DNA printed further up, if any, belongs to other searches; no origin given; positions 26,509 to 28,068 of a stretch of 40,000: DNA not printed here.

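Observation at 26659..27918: Second, shorter TGT paralogue in the same operon: two catalytically intact transglycosylases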

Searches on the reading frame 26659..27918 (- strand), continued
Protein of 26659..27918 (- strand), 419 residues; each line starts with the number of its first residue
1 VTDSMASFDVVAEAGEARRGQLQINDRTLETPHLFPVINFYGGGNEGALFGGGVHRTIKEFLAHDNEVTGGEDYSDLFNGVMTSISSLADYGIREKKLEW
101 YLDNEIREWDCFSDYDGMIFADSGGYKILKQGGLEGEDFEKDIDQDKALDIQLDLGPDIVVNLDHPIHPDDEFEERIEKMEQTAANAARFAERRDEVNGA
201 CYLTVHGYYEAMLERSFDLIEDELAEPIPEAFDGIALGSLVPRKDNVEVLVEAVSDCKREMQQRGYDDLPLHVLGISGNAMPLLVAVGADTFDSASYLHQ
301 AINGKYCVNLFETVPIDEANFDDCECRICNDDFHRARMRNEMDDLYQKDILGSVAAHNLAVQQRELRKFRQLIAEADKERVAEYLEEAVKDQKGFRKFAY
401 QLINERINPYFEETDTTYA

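Call 35: search_protein_families(library=pfam, proteins=[L021:115-2055:+, L021:2841-3503:+, L021:3503-5944:+, L021:6827-7753:+, L021:7829-8809:+, L021:17713-18189:+, L021:18280-19854:+], max_evalue=0.01)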
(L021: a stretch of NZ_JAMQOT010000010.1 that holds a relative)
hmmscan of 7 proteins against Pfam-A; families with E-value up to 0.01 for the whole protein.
L021:115-2055:+ (646 aa): 5 families
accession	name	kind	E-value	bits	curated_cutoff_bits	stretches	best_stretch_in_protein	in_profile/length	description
PF09369.15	MZB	-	1.6e-17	64.4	24.2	1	532-612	2-80/80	MrfA Zn-binding domain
PF00271.37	Helicase_C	-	2.5e-14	53.9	23.5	1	135-240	11-108/110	Helicase conserved C-terminal domain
PF22982.3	WHD_HRQ1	-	6.3e-07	30.8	27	1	277-314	1-37/70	ATP-dependent helicase HRQ1, winged helix domain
PF00270.35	DEAD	-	7.2e-05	23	26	1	5-66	105-163/167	DEAD/DEAH box helicase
PF22590.2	Cas3-like_C_2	-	0.0034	18.1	27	1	156-241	12-104/106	CRISPR-associated nuclease/helicase Cas3, C-terminal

L021:2841-3503:+ (220 aa): 0 families

L021:3503-5944:+ (813 aa): 2 families
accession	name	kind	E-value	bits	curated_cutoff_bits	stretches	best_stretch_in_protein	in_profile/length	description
PF03235.19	GmrSD_N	-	6.2e-27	95.4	33.2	1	47-332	2-197/199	GmrSD restriction endonuclease, N-terminal domain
PF07510.16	GmrSD_C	-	8.9e-08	32.6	23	1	565-723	18-124/138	GmrSD restriction endonucleases, C-terminal domain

L021:6827-7753:+ (308 aa): 3 families
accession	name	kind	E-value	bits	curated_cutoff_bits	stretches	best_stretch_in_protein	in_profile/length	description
PF00382.24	TFIIB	-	7.1e-32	109.7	23.6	2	220-302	7-89/92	Transcription factor TFIIB repeat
PF08271.17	Zn_Ribbon_TF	-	2.4e-08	33.8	29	1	21-58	2-42/43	TFIIB zinc-binding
PF07282.18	Cas12f1-like_TNB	-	0.0027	18.3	26.3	1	17-44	26-49/60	Cas12f1-like, TNB domain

L021:7829-8809:+ (326 aa): 2 families
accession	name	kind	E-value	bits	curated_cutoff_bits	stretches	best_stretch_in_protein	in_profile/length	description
PF06114.19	Peptidase_M78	-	5.1e-05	23.5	22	1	221-272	26-82/123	IrrE N-terminal-like domain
PF08401.16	ArdcN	-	0.00031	21.4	22.6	1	55-114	31-89/123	N-terminal domain of anti-restriction factor ArdC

L021:17713-18189:+ (158 aa): 0 families

L021:18280-19854:+ (524 aa): 4 families
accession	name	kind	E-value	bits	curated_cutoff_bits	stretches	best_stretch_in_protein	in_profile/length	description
PF18780.6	HNH_repeat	-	2.1e-34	118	26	3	367-420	1-54/54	Homing endonuclease associated repeat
PF19110.5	DUF5797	-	7e-34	117.3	25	1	78-154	1-77/163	Family of unknown function (DUF5797)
PF14520.12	HHH_5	-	1.6e-08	35.3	27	1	468-520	1-53/57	Helix-hairpin-helix domain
PF01997.21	Translin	-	0.00086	19.8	25.9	1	66-196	33-145/205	Translin family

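Call 39: search_protein_representatives(alignment_id=A1)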
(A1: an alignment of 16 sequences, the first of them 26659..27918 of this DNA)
Query: 16 sequences, 412 profile positions. Proteins with E-value up to 0.001 (for the whole library): 982; up to 1e-10: 439; up to 1e-30: 63. The best 150 are listed.
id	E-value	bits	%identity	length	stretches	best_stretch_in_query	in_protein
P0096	1.6e-201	686.0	-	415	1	5-412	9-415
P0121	4.2e-158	542.9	-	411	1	8-412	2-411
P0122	3.5e-119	414.7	-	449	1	4-412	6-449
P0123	1.2e-99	350.4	-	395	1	9-398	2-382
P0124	4.9e-91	322.0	-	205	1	6-199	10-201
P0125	1.8e-83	297.1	-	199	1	214-412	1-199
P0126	3.6e-77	276.4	-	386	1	22-399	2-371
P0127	2.8e-66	240.5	-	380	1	10-397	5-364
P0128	7.1e-61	222.7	-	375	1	27-386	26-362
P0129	1.1e-58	215.4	-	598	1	8-394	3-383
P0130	4.5e-58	213.5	-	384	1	9-389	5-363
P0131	1.4e-55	205.3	-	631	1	10-385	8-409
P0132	4.3e-55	203.6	-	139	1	274-412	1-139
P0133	4.0e-53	197.1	-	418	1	10-389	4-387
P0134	5.7e-53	196.6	-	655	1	8-393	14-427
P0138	7.5e-50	186.4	-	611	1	19-384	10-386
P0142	4.2e-47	177.3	-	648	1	9-389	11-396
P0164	2.7e-37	145.0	-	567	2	107-378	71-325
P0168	5.7e-35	137.4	-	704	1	18-332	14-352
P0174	1.4e-32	129.5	-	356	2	109-393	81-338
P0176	3.0e-32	128.4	-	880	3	109-334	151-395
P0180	2.1e-31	125.6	-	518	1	107-308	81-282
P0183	1.2e-30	123.1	-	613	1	113-396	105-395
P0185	1.6e-29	119.4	-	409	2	113-393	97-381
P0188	3.6e-29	118.3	-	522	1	83-337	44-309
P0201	3.5e-27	111.7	-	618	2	104-391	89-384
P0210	6.2e-26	107.6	-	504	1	73-366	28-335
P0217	3.6e-25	105.1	-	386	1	124-379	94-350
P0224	2.9e-24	102.1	-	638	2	105-387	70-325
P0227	4.4e-24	101.5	-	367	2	115-389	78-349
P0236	2.4e-23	99.1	-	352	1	121-386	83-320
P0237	2.4e-23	99.1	-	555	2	105-377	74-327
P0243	5.5e-23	97.9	-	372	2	112-390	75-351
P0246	7.3e-23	97.5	-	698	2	112-378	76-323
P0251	3.8e-22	95.1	-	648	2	114-378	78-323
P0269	3.1e-21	92.1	-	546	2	95-377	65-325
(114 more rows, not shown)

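Call 43: list_cluster_members(proteins=[P0122, P0123, P0126, P0127, P0130, P0131, P0138, P0142, P0168, P0176])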
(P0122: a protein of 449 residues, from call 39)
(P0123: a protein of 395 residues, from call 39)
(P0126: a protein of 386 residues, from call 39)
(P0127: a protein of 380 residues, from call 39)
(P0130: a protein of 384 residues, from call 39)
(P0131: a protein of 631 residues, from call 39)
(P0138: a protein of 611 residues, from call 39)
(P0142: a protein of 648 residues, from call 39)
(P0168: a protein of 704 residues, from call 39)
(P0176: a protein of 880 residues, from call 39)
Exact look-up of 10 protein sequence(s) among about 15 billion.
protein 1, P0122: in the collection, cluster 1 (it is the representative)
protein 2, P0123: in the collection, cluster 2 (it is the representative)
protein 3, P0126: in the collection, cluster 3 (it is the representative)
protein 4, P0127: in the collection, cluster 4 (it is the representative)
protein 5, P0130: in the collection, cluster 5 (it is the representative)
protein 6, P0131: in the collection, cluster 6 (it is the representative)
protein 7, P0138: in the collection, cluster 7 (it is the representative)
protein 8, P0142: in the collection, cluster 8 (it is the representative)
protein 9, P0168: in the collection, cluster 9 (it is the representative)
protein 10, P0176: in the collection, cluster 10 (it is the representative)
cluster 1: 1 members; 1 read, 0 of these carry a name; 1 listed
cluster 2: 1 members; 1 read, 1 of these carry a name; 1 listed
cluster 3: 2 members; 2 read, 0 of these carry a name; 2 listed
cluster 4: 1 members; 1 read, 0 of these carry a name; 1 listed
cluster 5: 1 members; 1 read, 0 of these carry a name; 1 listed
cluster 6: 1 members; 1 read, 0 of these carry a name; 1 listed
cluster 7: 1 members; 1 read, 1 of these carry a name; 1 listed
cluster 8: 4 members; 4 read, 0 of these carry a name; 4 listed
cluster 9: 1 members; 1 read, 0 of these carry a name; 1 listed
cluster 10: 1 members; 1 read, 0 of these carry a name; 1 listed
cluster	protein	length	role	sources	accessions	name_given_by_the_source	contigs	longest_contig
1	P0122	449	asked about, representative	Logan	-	-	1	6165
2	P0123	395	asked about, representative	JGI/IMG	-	7-cyano-7-deazaguanine tRNA-ribosyltransferase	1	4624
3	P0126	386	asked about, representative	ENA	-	-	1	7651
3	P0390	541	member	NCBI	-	-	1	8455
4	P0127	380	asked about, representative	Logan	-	-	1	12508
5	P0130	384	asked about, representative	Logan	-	-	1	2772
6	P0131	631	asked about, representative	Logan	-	-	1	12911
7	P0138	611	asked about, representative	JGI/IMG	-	7-cyano-7-deazaguanine tRNA-ribosyltransferase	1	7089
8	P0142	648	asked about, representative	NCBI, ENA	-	-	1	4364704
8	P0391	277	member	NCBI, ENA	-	-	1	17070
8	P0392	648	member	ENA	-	-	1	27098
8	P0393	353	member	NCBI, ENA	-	-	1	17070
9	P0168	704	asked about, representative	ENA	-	-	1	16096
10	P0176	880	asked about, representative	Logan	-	-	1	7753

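Call 44: search_protein_families(library=ncbifam, proteins=[P0174, P0236, P0227, P0217, P0243, P0183, P0188, P0210, P0224, P0164], max_evalue=0.00001)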
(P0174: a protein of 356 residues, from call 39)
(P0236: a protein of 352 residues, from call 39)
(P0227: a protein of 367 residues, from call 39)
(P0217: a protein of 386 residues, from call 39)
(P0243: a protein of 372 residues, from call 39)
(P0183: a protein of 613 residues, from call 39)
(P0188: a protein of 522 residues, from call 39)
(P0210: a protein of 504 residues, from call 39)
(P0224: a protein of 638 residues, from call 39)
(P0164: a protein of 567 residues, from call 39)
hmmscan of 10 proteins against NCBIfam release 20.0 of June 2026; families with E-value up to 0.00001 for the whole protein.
P0174 (356 aa): 4 families
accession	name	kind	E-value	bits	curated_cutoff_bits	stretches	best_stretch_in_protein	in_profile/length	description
TIGR00432.2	arcsn_tRNA_tgt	equivalog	3.7e-57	193.7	350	1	6-349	1-345/441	tRNA guanosine(15) transglycosylase TgtA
TIGR00449.1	tgt_general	superfamily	1.6e-38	132.6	47.6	1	6-339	1-363/367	tRNA-guanine transglycosylase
TIGR00430.1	Q_tRNA_tgt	equivalog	4.9e-22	78.4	306.75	2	107-337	118-362/368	tRNA guanosine(34) transglycosylase Tgt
NF040592.1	tRNA_mod_ArcS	equivalog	8.1e-18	64.3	440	1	192-352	96-250/575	archaeosine synthase subunit alpha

P0236 (352 aa): 5 families
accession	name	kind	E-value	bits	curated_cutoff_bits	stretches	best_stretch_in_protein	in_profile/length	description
TIGR00432.2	arcsn_tRNA_tgt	equivalog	4.3e-52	177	350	1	8-337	12-343/441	tRNA guanosine(15) transglycosylase TgtA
TIGR00449.1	tgt_general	superfamily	2.6e-36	125.3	47.6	1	7-325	11-360/367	tRNA-guanine transglycosylase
TIGR00430.1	Q_tRNA_tgt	equivalog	2.4e-20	72.8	306.75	1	97-321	118-357/368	tRNA guanosine(34) transglycosylase Tgt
NF041059.1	DpdA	equivalog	4.4e-15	55.4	200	1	64-245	69-265/406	tRNA-guanine transglycosylase DpdA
NF040592.1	tRNA_mod_ArcS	equivalog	5.1e-11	41.9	440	1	190-325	108-234/575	archaeosine synthase subunit alpha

P0227 (367 aa): 5 families
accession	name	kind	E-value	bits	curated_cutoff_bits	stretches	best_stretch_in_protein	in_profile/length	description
TIGR00449.1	tgt_general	superfamily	1.7e-41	142.3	47.6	1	2-350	1-362/367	tRNA-guanine transglycosylase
TIGR00432.2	arcsn_tRNA_tgt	equivalog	2.4e-40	138.3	350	1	7-362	4-346/441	tRNA guanosine(15) transglycosylase TgtA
TIGR00430.1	Q_tRNA_tgt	equivalog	1.1e-27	97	306.75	1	2-347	1-360/368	tRNA guanosine(34) transglycosylase Tgt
NF040592.1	tRNA_mod_ArcS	equivalog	8.3e-17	61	440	1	160-358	60-244/575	archaeosine synthase subunit alpha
NF041059.1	DpdA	equivalog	9.4e-07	28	200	1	159-269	158-267/406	tRNA-guanine transglycosylase DpdA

P0217 (386 aa): 3 families
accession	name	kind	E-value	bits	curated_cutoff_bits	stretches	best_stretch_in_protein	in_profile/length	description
TIGR00432.2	arcsn_tRNA_tgt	equivalog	2.8e-25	88.6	350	1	13-371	4-349/441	tRNA guanosine(15) transglycosylase TgtA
TIGR00449.1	tgt_general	superfamily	5.6e-14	51.8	47.6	1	11-360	4-361/367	tRNA-guanine transglycosylase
NF040592.1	tRNA_mod_ArcS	equivalog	8.5e-09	34.5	440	1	208-359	104-234/575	archaeosine synthase subunit alpha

P0243 (372 aa): 4 families
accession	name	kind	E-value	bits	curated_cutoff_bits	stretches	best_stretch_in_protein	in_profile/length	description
TIGR00432.2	arcsn_tRNA_tgt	equivalog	1.7e-42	145.4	350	1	5-353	1-333/441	tRNA guanosine(15) transglycosylase TgtA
TIGR00449.1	tgt_general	superfamily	1.9e-28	99.4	47.6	1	5-353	1-361/367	tRNA-guanine transglycosylase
TIGR00430.1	Q_tRNA_tgt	equivalog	1.7e-14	53.6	306.75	1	204-352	215-361/368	tRNA guanosine(34) transglycosylase Tgt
NF040592.1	tRNA_mod_ArcS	equivalog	7.5e-06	24.8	440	0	209-355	112-237/575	archaeosine synthase subunit alpha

P0183 (613 aa): 4 families
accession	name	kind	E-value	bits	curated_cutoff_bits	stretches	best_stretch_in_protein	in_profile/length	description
TIGR00449.1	tgt_general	superfamily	7.8e-21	74.4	47.6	1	106-389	77-363/367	tRNA-guanine transglycosylase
TIGR00432.2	arcsn_tRNA_tgt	equivalog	5.8e-20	71.1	350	1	88-401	61-347/441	tRNA guanosine(15) transglycosylase TgtA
NF040592.1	tRNA_mod_ArcS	equivalog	8.1e-15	54.4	440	1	448-573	287-406/575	archaeosine synthase subunit alpha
TIGR00430.1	Q_tRNA_tgt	equivalog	8.3e-13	48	306.75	1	140-389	121-364/368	tRNA guanosine(34) transglycosylase Tgt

P0188 (522 aa): 3 families
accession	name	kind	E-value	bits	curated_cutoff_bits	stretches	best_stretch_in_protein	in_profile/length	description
TIGR00449.1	tgt_general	superfamily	4.4e-10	39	47.6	1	64-316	60-316/367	tRNA-guanine transglycosylase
TIGR00432.2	arcsn_tRNA_tgt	equivalog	5.5e-06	25.1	350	0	71-253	67-233/441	tRNA guanosine(15) transglycosylase TgtA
TIGR00430.1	Q_tRNA_tgt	equivalog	7.3e-06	25.2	306.75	0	99-310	109-311/368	tRNA guanosine(34) transglycosylase Tgt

P0210 (504 aa): 2 families
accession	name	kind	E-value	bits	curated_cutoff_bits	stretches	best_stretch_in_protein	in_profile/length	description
TIGR00449.1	tgt_general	superfamily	1.4e-07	30.7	47.6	1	79-314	82-323/367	tRNA-guanine transglycosylase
TIGR00432.2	arcsn_tRNA_tgt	equivalog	2.1e-07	29.7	350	1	78-239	81-228/441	tRNA guanosine(15) transglycosylase TgtA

P0224 (638 aa): 7 families
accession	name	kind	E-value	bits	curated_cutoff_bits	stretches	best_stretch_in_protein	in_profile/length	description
TIGR00432.2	arcsn_tRNA_tgt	equivalog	1.3e-164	547.9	350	1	4-436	1-438/441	tRNA guanosine(15) transglycosylase TgtA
TIGR00449.1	tgt_general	superfamily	6.1e-79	265.5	47.6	1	4-333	1-364/367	tRNA-guanine transglycosylase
NF040592.1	tRNA_mod_ArcS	equivalog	1.1e-57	196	440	2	171-468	86-388/575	archaeosine synthase subunit alpha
TIGR00430.1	Q_tRNA_tgt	equivalog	2.7e-35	122.1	306.75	1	96-326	116-358/368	tRNA guanosine(34) transglycosylase Tgt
NF053620.1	ArchsnAlpArcSThp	equivalog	1.2e-12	47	600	1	495-631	386-515/515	archaeosine synthase subunit alpha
NF041059.1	DpdA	equivalog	2.5e-12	46.3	200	1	59-252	64-267/406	tRNA-guanine transglycosylase DpdA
TIGR00451.1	unchar_dom_2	domain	5.7e-08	32.9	27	1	542-632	11-103/107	uncharacterized domain 2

P0164 (567 aa): 6 families
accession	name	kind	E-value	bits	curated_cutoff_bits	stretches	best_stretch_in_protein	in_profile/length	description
TIGR00432.2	arcsn_tRNA_tgt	equivalog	2.1e-125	418.6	350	1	7-389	1-386/441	tRNA guanosine(15) transglycosylase TgtA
TIGR00449.1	tgt_general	superfamily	2.6e-61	207.6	47.6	1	7-339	1-364/367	tRNA-guanine transglycosylase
NF040592.1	tRNA_mod_ArcS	equivalog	6.1e-41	140.7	440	2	202-391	112-290/575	archaeosine synthase subunit alpha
TIGR00430.1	Q_tRNA_tgt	equivalog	4.9e-32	111.3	306.75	2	99-332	117-358/368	tRNA guanosine(34) transglycosylase Tgt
NF041059.1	DpdA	equivalog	4.8e-08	32.2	200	0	74-251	77-262/406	tRNA-guanine transglycosylase DpdA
TIGR00451.1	unchar_dom_2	domain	1.2e-06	28.7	27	0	485-562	21-101/107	uncharacterized domain 2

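Call 45: find_encoding_contigs(protein=P0142, flank=10000, max_places=2)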
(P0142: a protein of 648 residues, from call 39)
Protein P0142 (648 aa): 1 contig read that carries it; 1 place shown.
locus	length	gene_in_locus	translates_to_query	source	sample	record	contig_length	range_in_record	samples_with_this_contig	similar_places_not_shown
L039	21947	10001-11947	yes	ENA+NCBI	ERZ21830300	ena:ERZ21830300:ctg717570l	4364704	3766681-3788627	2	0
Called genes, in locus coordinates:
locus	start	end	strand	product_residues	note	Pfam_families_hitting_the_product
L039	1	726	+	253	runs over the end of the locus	PF00106:adh_short, PF08659:KR, PF13561:adh_short_C2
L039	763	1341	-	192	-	PF05685:Uma2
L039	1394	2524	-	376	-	PF13784:Fic_N, PF02661:Fic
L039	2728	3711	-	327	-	PF00493:MCM (weak), PF20030:bpMoxR, PF07726:AAA_3, PF07728:AAA_5, PF17863:AAA_lid_2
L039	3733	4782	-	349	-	PF01408:GFO_IDH_MocA, PF02894:GFO_IDH_MocA_C (weak)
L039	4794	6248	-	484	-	PF00884:Sulfatase, PF01663:Phosphodiest (faint)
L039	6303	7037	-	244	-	PF05721:PhyH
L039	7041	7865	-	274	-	PF05721:PhyH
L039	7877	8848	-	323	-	PF01408:GFO_IDH_MocA, PF22725:GFO_IDH_MocA_C3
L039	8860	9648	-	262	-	PF05721:PhyH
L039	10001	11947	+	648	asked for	PF01702:TGT, PF17884:DUF5591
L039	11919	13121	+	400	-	PF00465:Fe-ADH, PF13685:Fe-ADH_2, PF25137:ADH_Fe_C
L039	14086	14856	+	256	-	-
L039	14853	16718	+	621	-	-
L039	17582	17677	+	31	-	-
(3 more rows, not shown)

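Call 46: find_encoding_contigs(protein=P0127, flank=10000, max_places=2)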
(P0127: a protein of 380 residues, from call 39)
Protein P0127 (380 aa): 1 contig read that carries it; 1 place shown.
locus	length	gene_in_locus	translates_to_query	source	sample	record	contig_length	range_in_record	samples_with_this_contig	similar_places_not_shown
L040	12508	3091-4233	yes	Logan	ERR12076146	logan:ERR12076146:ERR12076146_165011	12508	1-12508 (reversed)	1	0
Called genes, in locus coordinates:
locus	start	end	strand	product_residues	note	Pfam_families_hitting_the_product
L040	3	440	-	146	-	?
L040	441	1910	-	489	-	PF00665:rve (weak), PF22483:Mu-transpos_C_2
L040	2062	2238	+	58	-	-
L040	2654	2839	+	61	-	-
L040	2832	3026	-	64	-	-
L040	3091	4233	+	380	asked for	PF01702:TGT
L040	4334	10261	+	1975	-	PF00270:DEAD, PF04851:ResIII (faint), PF00270:DEAD (weak), PF00271:Helicase_C, PF09369:MZB, PF13091:PLDc_2 (weak), PF16565:MIT_C (faint)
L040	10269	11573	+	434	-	-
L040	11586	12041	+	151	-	PF21818:DUF6884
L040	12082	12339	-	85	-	-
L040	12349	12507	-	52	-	?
